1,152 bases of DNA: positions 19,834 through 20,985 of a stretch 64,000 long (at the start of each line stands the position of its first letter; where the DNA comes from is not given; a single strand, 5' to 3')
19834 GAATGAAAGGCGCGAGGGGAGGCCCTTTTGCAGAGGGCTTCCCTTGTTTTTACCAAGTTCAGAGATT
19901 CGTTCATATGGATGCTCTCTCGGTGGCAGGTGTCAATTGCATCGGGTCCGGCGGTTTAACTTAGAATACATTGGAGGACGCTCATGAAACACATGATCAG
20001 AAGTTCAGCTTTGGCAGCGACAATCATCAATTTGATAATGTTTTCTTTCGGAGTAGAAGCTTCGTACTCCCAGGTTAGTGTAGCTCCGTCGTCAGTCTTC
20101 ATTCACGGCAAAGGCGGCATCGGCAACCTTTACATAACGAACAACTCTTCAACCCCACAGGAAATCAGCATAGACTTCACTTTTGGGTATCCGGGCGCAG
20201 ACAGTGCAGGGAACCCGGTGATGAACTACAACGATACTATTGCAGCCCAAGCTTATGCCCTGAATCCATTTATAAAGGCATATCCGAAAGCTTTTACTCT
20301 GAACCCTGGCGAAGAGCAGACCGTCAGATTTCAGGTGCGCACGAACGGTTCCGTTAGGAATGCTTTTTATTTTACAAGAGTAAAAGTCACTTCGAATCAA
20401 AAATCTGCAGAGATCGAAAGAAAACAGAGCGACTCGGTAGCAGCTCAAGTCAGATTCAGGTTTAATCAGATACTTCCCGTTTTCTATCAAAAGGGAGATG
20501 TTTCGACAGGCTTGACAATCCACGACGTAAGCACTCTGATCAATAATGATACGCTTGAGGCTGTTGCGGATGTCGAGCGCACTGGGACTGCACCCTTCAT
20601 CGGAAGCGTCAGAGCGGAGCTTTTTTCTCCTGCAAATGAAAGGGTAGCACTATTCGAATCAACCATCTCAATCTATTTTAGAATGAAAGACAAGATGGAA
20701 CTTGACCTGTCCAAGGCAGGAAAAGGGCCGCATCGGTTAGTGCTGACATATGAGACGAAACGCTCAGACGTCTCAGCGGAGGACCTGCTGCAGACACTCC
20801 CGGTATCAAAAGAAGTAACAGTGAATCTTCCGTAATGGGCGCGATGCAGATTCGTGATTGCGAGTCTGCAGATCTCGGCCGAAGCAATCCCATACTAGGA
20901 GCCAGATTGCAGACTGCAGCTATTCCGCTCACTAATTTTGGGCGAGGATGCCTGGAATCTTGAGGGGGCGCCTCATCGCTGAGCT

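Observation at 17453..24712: Archaic (Csu/SCPU-like) chaperone-usher pilus locus in a T9SS-bearing FCB-type genome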

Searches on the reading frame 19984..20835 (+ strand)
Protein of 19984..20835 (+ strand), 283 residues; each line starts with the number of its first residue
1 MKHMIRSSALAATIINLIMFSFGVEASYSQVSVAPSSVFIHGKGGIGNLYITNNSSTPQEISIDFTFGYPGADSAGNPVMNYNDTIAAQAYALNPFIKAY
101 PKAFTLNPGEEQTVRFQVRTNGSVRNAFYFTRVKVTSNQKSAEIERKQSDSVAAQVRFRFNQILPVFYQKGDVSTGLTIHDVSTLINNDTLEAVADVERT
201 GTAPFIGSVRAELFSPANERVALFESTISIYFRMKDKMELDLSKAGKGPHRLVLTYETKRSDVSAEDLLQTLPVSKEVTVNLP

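Call 3: search_protein_families(library=pfam, max_evalue=1, proteins=[window:19984-20835:+])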
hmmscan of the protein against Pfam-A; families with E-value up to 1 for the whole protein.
window:19984-20835:+ (283 aa): 5 families
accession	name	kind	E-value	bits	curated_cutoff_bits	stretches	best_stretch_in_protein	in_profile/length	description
PF21696.3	TECR_N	-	0.008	16.6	27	0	136-169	9-42/77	TECR, ubiquitin-like domain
PF06280.18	fn3_5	-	0.012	16.8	27.6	1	91-141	55-104/112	Fn3-like domain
PF00345.26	PapD_N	-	0.032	14.7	23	1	95-169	52-121/126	Pili and flagellar-assembly chaperone, PapD N-terminal domain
PF16871.11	DUF5077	-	0.056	14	24.6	0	225-264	31-73/122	Domain of unknown function (DUF5077)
PF17753.7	Ig_mannosidase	-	0.16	12.1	22.6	1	103-120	45-65/81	Ig-fold domain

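Call 4: search_protein_families(library=ncbifam, max_evalue=1, proteins=[window:19984-20835:+])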
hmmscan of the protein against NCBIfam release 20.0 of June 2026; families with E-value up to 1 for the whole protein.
window:19984-20835:+ (283 aa): 0 families

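Call 7: search_solved_structures(query=window:19984-20835:+, max_evalue=10)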
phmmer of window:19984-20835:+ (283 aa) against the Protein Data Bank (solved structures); distinct sequences matched with E-value up to 10: 1.
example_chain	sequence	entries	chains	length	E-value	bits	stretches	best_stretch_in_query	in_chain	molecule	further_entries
5dm6_1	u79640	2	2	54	0.63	12.7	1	115-158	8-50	50S ribosomal protein L33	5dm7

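Call 14: find_homologous_proteins(query=window:19984-20835:+, max_evalue=0.001)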
Query window:19984-20835:+ (283 aa): 77 proteins with E <= 0.001 among 2103 candidates.
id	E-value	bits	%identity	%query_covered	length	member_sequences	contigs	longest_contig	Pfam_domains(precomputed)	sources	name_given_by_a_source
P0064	9.7e-180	613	100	100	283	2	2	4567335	-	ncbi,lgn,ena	ncbi:MAG TPA: hypothetical protein VIS48_08450 [Candidatus Kryptonia bacterium]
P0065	2.6e-120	419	67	100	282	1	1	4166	-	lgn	-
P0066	3.0e-115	402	66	99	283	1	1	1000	-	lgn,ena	-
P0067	3.3e-115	402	65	100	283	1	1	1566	-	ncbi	-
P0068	5.6e-115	401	65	100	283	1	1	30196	-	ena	-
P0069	1.1e-112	394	65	95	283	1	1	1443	-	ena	-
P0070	1.5e-112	393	65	93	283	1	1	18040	-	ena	-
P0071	1.6e-112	393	65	99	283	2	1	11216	-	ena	-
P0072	1.8e-112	393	66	96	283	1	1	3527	PF21868.4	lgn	-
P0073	3.1e-112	392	66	92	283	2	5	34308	-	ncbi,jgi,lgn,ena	-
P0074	4.7e-112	392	69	90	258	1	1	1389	PF21868.4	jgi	jgi:hypothetical protein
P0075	8.6e-112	391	66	94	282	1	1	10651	-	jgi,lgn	jgi:hypothetical protein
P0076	4.1e-111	389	66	95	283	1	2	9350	-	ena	-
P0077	3.4e-110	386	66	92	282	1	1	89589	-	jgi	jgi:hypothetical protein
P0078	4.6e-110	385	65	100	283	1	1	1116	-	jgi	jgi:hypothetical protein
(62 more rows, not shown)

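Call 34: search_solved_structures(query=A3, max_evalue=10, show_alignments=2)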
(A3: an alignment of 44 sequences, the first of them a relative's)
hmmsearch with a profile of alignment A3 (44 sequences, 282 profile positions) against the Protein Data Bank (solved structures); distinct sequences matched with E-value up to 10: 1.
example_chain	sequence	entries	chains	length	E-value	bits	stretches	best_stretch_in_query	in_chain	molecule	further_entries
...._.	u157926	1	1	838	0.44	13.1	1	152-233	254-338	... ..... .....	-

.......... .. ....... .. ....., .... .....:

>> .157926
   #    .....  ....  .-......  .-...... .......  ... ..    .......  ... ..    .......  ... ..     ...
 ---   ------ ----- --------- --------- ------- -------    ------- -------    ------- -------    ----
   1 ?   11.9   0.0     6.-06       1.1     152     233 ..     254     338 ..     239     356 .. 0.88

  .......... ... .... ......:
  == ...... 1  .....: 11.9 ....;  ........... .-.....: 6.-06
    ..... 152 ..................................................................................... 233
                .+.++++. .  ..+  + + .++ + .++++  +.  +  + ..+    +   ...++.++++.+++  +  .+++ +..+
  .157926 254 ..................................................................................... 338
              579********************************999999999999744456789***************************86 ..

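Call 38: predict_structure(alignment_id=A3)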
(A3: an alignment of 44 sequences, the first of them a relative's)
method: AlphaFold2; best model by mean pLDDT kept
length: 283 residues; sequences in the alignment: 44
mean_pLDDT: 85.4   pTM: 0.75
mean pLDDT of the five models: 85.4, 84.7, 84.6, 84.0, 68.7
residues with pLDDT >= 90: 178; 70-90: 56; 50-70: 27; < 50: 22
segments of 3 or more residues with pLDDT < 50: 22-29, 144-156
pLDDT, mean of each block of 10 residues (from residue 1): 59 70 46 75 85 86 94 87 94 96 93 94 90 86 48 48 90 95 95 96 96 97 96 96 96 96 87 97 93
secondary structure, 60 per line:
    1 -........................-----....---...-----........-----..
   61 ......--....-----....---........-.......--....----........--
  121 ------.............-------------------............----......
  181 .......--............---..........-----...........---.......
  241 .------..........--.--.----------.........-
elements in order: H2-25 E31-34 E38-40 E46-53 E59-66 E69-72 E78-81 H85-91 E97-100 E103-106 E111-118 E127-139 E159-170 E175-187 E190-201 E205-214 E220-230 E234-241 E248-257 E274-282
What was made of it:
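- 19984..20835 (+): PapD-like periplasmic chaperone (283 aa): two Ig-like domains (31-170 and 175-282), with a long disordered loop between the last two strands of domain 1. AF2 pLDDT 85.4 (call 38).
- On Chaperone-usher pathway (general): AF2 model with two beta domains (call 38).
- Chaperone: AF2 pLDDT 85.4, two Ig-like domains (call 38).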

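Call 42: fold_search(model_id=the predicted structure, library=pdb)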
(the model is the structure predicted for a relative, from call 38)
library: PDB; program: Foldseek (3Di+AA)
matches with E <= 10: 1636; with E <= 0.001: 226
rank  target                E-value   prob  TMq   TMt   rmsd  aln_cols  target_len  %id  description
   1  9i1y_B                4.6e-09  1.00  0.40  0.43   7.6       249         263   12  WxLIP from Enterococcus faecium (released 2026-01-28)
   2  9i1y_A                1.4e-08  1.00  0.40  0.41   7.8       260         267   12  WxLIP from Enterococcus faecium (released 2026-01-28)
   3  9i25_C                1.6e-08  1.00  0.40  0.44   8.5       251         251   14  WxLIP from Enterococcus faecium locus A bound to long WxL (released 2026-01-28)
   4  5d6h_A                2.8e-08  1.00  0.45  0.55   7.5       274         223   10  Crystal structure of CsuC-CsuA/B chaperone-major subunit pre-assembly complex from Csu biofilm-mediating pili of Acine (released 2015-11-04)
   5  5dfk                  3.1e-08  1.00  0.39  0.55   8.6       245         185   10  Crystal Structure of the Escherichia coli Common Pilus Chaperone, EcpB (released 2015-11-04)
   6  6fjy_A                4.6e-08  1.00  0.44  0.55   6.7       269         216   10  Crystal structure of CsuC-CsuE chaperone-tip adhesion subunit pre-assembly complex from archaic chaperone-usher Csu pi (released 2018-05-16)
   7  6fqa_C                4.6e-08  1.00  0.44  0.52   7.4       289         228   10  Crystal structure of the CsuC-CsuA/B chaperone-subunit preassembly complex of the archaic chaperone-usher Csu pili of  (released 2018-09-26)
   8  9fxb_C                6.9e-08  1.00  0.39  0.54   8.2       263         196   10  Cryo-EM structure of the type 1 pilus assembly platform as part of the FimI-bound chaperone-usher pilus complex (FimDH (released 2025-06-04)
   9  6fqa_A                6.9e-08  1.00  0.42  0.49   8.0       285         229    9  Crystal structure of the CsuC-CsuA/B chaperone-subunit preassembly complex of the archaic chaperone-usher Csu pili of  (released 2018-09-26)
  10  3jwn_I                9.9e-08  1.00  0.41  0.54   7.7       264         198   11  Complex of FimC, FimF, FimG and FimH (released 2010-06-16)
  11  9fxs_C                1.0e-07  1.00  0.43  0.58   7.5       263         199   10  Cryo-EM structure of the type 1 pilus complex including pilus rod and FimI-bound assembly platform after incorporation (released 2025-06-04)
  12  3dos_A                1.0e-07  1.00  0.41  0.55   7.4       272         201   12  Crystal structure of the complex of the Caf1M chaperone with the mini-fiber of two Caf1 subunits (Caf1:Caf1), carrying (released 2009-07-14)
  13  3sqb_C                1.1e-07  1.00  0.39  0.52   8.0       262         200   10  Structure of the major type 1 pilus subunit FimA bound to the FimC chaperone (released 2012-05-30)
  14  1p5u_A                1.3e-07  1.00  0.42  0.55   8.5       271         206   12  X-ray structure of the ternary Caf1M:Caf1:Caf1 chaperone:subunit:subunit complex (released 2003-06-24)
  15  4djm_E                1.3e-07  1.00  0.38  0.51   8.2       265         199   12  Crystal structure of the E. coli chaperone DraB (released 2013-01-16)
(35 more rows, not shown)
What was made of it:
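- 19984..20835 (+): Foldseek against PDB finds CsuC 2.8e-8, EcpB 3.1e-8, then FimC, Caf1M and PapD, all at probability 1.0 (call 42).
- On Chaperone-usher pathway (general): Foldseek matches CsuC, EcpB, FimC, Caf1M and PapD at probability 1.0 (call 42).
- On WxL-interacting protein (WxLIP) systems: WxLIP is the best fold E-value (4.6e-9) but has lower TM-scores than the CU chaperones (call 42).
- Closest known: Classical chaperone-usher pili. Same: The chaperone fold also matches (call 42).
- It matches CsuC, EcpB, FimC, Caf1M, PapD and others at probability 1.0 (call 42). The best Foldseek E-value is to Enterococcus faecium WxLIP (4.6e-9; call 42). TM-scores are higher for CU chaperones (0.5-0.67 against 0.41-0.44 normalised to the target), and about 40 of the top 50 hits are CU chaperones (call 42).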
